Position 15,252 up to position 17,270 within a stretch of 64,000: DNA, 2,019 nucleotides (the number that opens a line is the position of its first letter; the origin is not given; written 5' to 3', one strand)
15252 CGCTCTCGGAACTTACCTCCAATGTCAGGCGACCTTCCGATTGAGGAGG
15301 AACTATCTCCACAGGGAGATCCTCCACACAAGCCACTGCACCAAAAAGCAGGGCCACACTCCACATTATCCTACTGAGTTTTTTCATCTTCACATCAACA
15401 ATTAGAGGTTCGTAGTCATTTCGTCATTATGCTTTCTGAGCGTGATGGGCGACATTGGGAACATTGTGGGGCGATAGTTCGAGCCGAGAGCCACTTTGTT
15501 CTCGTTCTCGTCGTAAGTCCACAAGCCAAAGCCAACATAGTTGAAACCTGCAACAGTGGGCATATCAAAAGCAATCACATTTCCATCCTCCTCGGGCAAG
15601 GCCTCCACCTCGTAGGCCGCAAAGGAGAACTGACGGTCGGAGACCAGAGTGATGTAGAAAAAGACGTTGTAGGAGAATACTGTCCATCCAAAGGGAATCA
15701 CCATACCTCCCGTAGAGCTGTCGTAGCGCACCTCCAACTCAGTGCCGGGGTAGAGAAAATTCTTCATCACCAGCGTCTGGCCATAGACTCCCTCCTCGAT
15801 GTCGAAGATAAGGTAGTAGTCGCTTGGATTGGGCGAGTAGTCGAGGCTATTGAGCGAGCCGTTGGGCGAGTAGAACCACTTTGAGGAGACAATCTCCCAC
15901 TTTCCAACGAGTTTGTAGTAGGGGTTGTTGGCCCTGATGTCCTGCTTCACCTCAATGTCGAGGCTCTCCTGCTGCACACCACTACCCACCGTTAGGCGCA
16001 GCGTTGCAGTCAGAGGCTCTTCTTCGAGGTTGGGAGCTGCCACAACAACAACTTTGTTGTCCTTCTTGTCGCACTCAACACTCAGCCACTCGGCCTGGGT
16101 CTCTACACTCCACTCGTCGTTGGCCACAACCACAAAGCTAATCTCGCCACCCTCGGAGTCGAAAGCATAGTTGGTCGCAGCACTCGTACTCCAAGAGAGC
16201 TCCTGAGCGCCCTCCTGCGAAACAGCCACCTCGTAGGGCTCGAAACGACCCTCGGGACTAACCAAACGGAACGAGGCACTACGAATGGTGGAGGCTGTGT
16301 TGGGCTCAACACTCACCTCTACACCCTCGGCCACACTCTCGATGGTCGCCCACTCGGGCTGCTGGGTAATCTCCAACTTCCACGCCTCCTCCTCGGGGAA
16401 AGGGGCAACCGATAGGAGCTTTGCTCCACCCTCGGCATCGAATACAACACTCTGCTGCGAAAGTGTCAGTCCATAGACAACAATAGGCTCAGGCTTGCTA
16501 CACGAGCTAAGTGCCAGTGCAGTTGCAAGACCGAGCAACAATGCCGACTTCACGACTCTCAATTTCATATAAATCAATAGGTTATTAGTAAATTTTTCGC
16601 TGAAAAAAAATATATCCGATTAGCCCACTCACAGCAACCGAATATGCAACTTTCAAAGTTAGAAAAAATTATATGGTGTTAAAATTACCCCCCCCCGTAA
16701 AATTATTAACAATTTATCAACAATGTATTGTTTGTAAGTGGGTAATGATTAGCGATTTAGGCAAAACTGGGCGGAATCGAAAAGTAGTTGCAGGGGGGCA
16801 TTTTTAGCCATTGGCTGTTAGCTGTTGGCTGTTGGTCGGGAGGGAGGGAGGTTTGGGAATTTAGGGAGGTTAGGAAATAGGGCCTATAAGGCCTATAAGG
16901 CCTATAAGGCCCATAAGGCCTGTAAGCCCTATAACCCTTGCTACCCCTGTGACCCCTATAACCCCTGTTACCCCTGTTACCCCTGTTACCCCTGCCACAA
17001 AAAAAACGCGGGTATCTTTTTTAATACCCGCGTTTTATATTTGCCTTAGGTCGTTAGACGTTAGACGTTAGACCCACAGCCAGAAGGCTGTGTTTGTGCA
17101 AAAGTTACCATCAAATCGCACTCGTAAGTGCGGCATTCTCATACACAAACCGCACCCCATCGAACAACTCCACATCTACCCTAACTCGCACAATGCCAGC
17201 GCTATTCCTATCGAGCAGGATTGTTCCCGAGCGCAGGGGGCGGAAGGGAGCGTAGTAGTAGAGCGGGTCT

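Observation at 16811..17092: Six-copy modular 'hairpin + minisatellite' element at gene 3' ends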

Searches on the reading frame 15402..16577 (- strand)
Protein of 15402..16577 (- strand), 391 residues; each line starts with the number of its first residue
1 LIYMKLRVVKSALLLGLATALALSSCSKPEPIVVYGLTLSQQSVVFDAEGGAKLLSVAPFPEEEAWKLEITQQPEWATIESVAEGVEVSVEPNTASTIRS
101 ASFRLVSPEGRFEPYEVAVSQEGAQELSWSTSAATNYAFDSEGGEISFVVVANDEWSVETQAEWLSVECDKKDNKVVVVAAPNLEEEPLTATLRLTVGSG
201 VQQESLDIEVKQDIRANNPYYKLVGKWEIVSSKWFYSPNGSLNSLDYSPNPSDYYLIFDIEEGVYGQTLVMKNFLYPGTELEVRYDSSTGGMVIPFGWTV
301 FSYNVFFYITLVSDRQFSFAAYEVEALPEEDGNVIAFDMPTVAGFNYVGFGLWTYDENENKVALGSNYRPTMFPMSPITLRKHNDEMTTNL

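Call 14: search_protein_families(library=pfam, proteins=[window:15402-16577:-])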
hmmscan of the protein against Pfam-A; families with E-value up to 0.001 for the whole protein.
window:15402-16577:- (391 aa): 2 families
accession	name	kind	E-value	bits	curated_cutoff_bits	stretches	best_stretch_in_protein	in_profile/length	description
PF13004.13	BACON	-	3.8e-13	49.6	25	2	155-212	2-60/61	Putative binding domain, N-terminal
PF19190.6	BACON_2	-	3.4e-05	24.1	25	1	135-210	7-93/94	Viral BACON domain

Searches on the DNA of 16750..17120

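Call 76: search_rna_families(source=window, start=16750, end=17120, threshold=evalue, max_evalue=1)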
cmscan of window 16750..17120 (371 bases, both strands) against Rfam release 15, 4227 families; matches with E-value up to 1: 3.
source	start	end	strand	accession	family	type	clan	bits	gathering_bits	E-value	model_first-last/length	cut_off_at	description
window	16994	17101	-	RF00558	L20_leader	Cis-reg; leader;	-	27.3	58.7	0.0019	1-127/127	no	Ribosomal protein L20 leader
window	16889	16999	+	RF01974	H19_3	Gene; lncRNA;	-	24.5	46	0.015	1-116/116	no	H19 conserved region 3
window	16878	16931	-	RF03373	mir-3170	Gene; miRNA;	-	18.1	98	0.43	1-77/77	no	mir-3170 microRNA precursor family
